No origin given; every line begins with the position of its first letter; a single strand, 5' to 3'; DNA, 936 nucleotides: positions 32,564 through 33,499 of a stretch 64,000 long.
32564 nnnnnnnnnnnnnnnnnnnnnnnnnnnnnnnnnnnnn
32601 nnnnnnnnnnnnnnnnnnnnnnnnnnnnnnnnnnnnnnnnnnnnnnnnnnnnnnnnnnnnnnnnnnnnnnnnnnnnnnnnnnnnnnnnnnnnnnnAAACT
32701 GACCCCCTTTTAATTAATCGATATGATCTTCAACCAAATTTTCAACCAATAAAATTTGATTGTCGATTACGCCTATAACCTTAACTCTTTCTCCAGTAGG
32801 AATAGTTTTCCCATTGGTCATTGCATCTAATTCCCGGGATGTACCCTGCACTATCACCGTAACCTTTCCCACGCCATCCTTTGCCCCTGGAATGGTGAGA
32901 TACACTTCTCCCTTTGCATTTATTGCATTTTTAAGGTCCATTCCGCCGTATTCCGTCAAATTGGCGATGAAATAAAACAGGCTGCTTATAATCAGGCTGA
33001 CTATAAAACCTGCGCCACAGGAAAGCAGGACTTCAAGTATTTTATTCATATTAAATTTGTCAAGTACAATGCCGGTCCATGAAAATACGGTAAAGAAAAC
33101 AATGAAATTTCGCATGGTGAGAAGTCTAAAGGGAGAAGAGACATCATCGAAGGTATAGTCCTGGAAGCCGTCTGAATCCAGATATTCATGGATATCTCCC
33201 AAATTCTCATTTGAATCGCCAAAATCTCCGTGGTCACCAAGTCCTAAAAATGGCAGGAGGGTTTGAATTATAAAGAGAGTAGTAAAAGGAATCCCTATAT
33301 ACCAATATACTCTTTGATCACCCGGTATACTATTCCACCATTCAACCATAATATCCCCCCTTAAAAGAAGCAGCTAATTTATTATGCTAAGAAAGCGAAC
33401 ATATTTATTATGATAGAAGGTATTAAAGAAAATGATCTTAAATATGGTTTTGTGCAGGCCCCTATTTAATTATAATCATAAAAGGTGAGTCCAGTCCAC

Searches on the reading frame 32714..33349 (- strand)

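Call 12: search_protein_families(library=pfam, proteins=[window:32714-33349:-])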
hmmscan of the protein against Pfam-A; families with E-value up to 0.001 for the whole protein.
window:32714-33349:- (211 aa): 0 families

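Call 30: search_protein_families(library=pfam, proteins=[window:32714-33349:-], max_evalue=0.1)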
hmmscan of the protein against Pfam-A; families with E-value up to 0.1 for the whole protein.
window:32714-33349:- (211 aa): 1 family
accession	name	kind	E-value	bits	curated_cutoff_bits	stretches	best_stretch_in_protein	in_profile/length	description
PF01957.25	NfeD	-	0.018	15.7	29.1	1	173-198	27-52/57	NfeD-like C-terminal, partner-binding domain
